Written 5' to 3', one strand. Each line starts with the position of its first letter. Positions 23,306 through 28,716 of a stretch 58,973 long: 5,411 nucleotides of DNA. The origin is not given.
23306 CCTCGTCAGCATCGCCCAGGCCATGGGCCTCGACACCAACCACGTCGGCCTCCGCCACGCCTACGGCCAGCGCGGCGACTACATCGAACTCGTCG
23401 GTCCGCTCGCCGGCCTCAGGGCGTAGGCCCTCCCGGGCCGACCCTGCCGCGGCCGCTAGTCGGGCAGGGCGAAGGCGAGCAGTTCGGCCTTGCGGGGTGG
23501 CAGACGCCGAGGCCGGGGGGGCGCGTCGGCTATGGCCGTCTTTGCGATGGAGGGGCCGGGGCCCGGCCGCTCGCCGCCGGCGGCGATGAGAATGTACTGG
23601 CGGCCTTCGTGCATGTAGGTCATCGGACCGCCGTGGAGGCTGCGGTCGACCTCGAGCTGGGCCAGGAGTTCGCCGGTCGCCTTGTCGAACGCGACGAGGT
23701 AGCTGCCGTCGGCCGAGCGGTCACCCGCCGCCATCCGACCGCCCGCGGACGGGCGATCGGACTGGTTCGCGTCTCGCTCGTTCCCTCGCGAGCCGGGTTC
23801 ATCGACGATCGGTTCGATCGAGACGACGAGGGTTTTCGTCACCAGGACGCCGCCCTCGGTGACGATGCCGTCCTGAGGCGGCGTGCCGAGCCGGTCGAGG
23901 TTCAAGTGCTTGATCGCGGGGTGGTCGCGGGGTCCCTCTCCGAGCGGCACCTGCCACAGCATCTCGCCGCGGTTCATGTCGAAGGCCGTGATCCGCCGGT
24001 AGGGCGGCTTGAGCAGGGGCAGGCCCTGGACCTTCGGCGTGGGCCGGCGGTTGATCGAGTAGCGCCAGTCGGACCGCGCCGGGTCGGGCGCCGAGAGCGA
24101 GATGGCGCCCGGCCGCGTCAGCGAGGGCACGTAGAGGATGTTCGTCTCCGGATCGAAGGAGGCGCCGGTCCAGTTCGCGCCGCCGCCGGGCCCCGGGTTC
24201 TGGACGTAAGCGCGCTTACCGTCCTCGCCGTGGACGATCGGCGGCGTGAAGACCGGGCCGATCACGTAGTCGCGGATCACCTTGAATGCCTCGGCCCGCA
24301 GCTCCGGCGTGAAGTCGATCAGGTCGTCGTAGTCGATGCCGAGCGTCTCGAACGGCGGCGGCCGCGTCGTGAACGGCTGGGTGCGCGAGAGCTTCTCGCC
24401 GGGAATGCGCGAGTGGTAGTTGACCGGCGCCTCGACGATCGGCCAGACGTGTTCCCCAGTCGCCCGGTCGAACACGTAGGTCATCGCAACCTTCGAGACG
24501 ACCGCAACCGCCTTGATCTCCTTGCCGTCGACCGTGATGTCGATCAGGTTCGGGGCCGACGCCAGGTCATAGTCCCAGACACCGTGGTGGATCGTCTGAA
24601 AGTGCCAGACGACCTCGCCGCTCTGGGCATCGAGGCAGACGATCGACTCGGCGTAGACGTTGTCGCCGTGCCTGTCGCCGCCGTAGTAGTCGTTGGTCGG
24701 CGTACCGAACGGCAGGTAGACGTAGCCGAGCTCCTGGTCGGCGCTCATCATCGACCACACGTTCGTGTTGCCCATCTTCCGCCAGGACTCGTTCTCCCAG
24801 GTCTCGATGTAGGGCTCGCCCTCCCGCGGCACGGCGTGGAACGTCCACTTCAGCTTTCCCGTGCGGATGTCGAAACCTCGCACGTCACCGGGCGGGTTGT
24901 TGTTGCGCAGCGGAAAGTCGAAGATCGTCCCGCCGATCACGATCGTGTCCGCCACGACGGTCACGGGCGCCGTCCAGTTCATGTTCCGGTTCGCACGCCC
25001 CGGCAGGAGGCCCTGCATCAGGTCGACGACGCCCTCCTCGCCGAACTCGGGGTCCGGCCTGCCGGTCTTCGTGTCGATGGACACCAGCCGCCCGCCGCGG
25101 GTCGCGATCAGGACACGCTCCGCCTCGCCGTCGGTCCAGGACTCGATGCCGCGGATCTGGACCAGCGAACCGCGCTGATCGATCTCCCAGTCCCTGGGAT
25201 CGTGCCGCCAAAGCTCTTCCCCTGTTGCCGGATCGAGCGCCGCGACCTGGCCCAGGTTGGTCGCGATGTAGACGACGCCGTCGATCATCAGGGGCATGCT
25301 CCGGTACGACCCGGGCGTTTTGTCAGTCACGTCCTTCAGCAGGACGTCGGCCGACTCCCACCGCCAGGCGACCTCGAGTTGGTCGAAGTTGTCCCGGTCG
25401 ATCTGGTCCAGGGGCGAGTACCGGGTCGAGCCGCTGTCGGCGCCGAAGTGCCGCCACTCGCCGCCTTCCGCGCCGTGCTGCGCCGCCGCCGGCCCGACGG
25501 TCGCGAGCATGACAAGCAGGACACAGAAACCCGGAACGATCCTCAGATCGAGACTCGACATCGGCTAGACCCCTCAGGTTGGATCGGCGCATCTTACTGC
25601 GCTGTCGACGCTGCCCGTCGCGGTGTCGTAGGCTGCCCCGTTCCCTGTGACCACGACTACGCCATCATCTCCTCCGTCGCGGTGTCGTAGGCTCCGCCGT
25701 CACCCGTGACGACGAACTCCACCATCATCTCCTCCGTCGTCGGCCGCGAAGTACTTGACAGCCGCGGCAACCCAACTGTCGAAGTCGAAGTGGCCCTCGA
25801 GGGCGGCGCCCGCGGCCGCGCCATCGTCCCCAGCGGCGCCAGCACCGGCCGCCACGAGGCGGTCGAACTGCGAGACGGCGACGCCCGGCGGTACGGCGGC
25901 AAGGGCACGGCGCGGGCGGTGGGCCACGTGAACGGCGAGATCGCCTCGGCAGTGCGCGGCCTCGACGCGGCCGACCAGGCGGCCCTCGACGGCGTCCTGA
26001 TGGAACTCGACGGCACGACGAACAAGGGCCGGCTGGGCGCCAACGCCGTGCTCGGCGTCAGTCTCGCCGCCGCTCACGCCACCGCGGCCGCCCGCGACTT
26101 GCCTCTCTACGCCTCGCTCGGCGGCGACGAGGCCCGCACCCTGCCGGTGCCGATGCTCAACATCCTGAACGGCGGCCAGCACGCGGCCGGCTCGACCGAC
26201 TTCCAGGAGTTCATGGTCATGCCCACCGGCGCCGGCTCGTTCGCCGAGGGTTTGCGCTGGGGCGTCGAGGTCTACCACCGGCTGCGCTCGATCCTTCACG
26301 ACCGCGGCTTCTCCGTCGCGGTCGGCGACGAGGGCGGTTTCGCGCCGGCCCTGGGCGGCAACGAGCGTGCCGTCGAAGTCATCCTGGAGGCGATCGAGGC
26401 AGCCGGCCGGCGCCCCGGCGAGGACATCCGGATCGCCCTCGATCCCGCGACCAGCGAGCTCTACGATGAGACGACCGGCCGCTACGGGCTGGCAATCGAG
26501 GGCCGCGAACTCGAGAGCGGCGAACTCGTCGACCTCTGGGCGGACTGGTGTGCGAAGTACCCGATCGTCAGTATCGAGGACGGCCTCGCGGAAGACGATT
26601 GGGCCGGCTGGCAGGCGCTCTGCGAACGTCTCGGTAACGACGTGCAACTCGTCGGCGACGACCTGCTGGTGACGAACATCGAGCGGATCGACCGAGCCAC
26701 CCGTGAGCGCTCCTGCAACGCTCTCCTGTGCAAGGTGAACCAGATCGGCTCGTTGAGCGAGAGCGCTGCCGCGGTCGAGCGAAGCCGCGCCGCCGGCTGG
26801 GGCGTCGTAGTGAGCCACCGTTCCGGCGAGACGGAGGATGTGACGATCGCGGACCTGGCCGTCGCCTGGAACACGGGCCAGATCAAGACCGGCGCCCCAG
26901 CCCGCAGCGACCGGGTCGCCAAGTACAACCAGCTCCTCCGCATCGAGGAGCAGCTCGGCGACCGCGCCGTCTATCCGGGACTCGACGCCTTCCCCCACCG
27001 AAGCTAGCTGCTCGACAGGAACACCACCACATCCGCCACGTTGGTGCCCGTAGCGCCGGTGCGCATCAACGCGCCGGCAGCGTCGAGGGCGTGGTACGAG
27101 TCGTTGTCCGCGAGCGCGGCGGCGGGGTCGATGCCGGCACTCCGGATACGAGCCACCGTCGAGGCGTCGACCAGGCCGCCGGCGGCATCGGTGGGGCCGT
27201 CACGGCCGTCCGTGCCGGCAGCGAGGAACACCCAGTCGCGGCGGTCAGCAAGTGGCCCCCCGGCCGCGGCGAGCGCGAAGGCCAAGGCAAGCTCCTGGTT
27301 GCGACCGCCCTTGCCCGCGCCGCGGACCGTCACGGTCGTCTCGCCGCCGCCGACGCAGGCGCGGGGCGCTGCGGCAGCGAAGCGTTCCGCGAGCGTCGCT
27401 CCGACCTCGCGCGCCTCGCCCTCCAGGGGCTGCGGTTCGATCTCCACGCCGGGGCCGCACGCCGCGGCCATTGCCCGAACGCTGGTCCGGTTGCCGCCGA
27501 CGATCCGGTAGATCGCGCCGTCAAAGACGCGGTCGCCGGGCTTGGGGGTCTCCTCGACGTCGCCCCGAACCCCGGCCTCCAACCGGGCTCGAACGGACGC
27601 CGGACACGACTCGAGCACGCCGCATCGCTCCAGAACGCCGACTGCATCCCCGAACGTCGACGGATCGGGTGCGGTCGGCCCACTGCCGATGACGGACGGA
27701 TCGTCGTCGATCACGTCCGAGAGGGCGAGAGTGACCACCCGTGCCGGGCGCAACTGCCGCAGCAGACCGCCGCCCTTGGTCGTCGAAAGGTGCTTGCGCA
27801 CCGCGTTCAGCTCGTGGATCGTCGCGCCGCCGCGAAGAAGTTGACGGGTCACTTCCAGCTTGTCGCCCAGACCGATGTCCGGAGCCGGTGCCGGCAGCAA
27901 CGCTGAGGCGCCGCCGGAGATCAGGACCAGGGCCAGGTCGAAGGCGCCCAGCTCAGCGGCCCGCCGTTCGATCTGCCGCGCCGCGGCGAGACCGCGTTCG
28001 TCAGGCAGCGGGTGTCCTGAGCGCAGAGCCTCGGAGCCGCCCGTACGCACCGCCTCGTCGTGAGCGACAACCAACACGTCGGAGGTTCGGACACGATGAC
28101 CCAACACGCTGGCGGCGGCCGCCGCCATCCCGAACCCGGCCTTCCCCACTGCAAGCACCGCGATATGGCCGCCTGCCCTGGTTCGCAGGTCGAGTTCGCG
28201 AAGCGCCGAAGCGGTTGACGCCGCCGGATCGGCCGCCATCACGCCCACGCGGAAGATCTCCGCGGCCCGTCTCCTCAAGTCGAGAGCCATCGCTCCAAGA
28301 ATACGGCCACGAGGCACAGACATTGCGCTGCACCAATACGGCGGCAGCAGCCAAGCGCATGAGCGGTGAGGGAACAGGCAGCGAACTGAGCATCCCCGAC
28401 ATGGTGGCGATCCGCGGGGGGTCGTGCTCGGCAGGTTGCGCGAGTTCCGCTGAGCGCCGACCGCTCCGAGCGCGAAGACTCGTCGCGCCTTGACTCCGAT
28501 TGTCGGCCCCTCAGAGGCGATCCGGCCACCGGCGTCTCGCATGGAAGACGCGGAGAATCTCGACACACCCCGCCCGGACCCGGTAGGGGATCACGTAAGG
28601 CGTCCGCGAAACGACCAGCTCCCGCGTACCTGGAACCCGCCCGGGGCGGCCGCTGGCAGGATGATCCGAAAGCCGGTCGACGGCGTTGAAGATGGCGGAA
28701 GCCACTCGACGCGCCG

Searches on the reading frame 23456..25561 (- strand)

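Call 9: search_protein_families(library=pfam, proteins=[window:23456-25561:-], max_evalue=0.0001)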
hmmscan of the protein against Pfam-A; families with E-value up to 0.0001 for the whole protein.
window:23456-25561:- (701 aa): 3 families
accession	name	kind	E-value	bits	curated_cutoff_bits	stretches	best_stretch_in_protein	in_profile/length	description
PF01011.28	PQQ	-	3.6e-179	597.7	26.7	2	36-575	1-552/595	Glucose/ethanol/alcohol dehydrogenase, beta-propeller domain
PF13360.13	PQQ_2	-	1.2e-16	61.5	27.6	2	95-239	34-142/233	Outer membrane protein assembly factor BamB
PF13570.13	Beta-prop_ACSF4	-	4.1e-06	26.8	133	0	83-121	132-172/329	Beta-alanine-activating enzyme, beta-propeller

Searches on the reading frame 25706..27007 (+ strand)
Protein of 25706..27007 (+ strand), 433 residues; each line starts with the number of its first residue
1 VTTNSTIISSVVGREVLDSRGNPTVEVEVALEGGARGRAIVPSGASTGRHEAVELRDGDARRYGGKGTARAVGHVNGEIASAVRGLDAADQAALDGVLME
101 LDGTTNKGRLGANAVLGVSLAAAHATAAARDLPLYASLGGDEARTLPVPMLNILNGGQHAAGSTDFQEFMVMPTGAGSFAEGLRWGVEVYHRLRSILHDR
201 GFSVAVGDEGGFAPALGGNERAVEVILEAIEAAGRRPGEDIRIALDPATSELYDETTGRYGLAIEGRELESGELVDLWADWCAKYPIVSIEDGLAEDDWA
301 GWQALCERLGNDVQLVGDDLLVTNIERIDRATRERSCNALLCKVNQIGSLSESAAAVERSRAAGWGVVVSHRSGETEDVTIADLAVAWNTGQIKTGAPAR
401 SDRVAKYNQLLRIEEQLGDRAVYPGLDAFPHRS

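Call 9: search_protein_families(library=pfam, proteins=[window:25706-27007:+], max_evalue=0.0001)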
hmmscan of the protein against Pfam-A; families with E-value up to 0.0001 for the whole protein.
window:25706-27007:+ (433 aa): 2 families
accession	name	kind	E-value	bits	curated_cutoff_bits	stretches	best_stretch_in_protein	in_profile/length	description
PF00113.28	Enolase_C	-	4e-120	401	21.5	1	145-427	3-291/296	Enolase, C-terminal TIM barrel domain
PF03952.21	Enolase_N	-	1.4e-53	181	35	1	8-137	1-130/131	Enolase, N-terminal domain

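Call 71: find_related_loci(query=window:25706-27007:+, collection=genome_contigs, flank=10000)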
Query window:25706-27007:+ (433 aa) in genome_contigs; peptide patterns used: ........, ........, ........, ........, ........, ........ (x = any residue, [..] = any of these).
600 stretches matched a pattern (row limit reached: there are more); 597 encode a relative of the query (tblastn E <= 1e-3); the best 80 are kept; 80 distinct loci.
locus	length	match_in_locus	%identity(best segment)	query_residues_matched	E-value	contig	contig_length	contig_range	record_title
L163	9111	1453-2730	70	6-431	0e+0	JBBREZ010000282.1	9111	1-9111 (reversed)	MAG: Caldilineales bacterium isolate Co_metawrap_2541 Cmw_2541_k141_2041305_length_9111_cov_6.9973, whole genome shotgun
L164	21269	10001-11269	71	8-431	0e+0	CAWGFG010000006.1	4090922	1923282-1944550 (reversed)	MAG: uncultured Chloroflexia bacterium isolate MFD05684.bin.1.65 genome assembly, contig: contig_6231, whole genome shot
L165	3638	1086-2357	71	6-431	0e+0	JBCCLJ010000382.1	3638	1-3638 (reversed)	MAG: Acidobacteriota bacterium isolate P01_C01_bin.24 k141_321644_length_3638_cov_24.7358, whole genome shotgun sequence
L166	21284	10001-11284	69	3-431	0e+0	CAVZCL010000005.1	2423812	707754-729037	MAG: uncultured Chloroflexia bacterium isolate MFD01721.bin.1.59 genome assembly, contig: contig_3974, whole genome shot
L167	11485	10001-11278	72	6-431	0e+0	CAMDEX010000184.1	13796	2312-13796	MAG: Litorilinea aerophila isolate TH-08apr19-264 genome assembly, contig: TH-08apr19-C11648, whole genome shotgun seque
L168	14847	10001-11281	69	3-429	0e+0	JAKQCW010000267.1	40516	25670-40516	MAG: Chloroflexota bacterium isolate USDE_maxbin.019 k141_1335959, whole genome shotgun sequence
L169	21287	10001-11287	71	3-431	0e+0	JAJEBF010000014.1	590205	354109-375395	MAG: Caldilineaceae bacterium isolate jk18x8bins.28 k141_34535, whole genome shotgun sequence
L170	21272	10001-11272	69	6-429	0e+0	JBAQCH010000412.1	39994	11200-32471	MAG: Anaerolineae bacterium isolate MFD10570_ilm_asm_bin10 k127_113627, whole genome shotgun sequence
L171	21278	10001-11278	69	6-431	0e+0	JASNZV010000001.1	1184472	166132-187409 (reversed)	MAG: Caldilineaceae bacterium isolate CHLO-10 HKU-EGSB-CHLO-10_1, whole genome shotgun sequence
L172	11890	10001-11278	65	6-431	0e+0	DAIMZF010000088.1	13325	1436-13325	MAG TPA_asm: Aggregatilineales bacterium isolate CTOTU7321 NODE_5953_length_13325_cov_10.133610, whole genome shotgun se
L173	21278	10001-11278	69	6-431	0e+0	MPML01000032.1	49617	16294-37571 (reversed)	MAG: Caldilineaceae bacterium bin5 NODE_1197_length_49617_cov_14.3994_ID_2393, whole genome shotgun sequence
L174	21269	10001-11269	68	5-429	0e+0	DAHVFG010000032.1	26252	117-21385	MAG TPA_asm: Chloroflexi bacterium isolate clean1712 NODE_32_length_26252_cov_9.720498, whole genome shotgun sequence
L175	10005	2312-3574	65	7-429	0e+0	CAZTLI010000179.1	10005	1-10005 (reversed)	MAG TPA_asm: uncultured Anaerolineaceae bacterium isolate SRP323723_co1_139 genome assembly, contig: NODE_5732_length_10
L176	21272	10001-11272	67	6-431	0e+0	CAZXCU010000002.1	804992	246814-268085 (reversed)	MAG TPA_asm: uncultured Anaerolineae bacterium isolate SRP287051_co1_160 genome assembly, contig: NODE_6_length_804992_c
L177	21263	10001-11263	64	8-429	0e+0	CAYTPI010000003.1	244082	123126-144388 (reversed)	MAG TPA_asm: uncultured Anaerolineae bacterium isolate SRP141376_co5_121 genome assembly, contig: NODE_45_length_244082_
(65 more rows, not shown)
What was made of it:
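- Tried and rejected: I fetched loci around the window's enolase (call 71).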

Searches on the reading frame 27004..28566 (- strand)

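Call 9: search_protein_families(library=pfam, proteins=[window:27004-28566:-], max_evalue=0.0001)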
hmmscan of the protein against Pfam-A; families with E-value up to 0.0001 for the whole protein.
window:27004-28566:- (520 aa): 2 families
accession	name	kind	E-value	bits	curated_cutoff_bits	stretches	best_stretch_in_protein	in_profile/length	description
PF13660.11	DUF4147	-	2.8e-70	236.9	23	1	101-330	2-234/234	Domain of unknown function (DUF4147)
PF05161.18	MOFRL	-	5.3e-37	126.7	28.3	1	404-512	3-106/106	MOFRL family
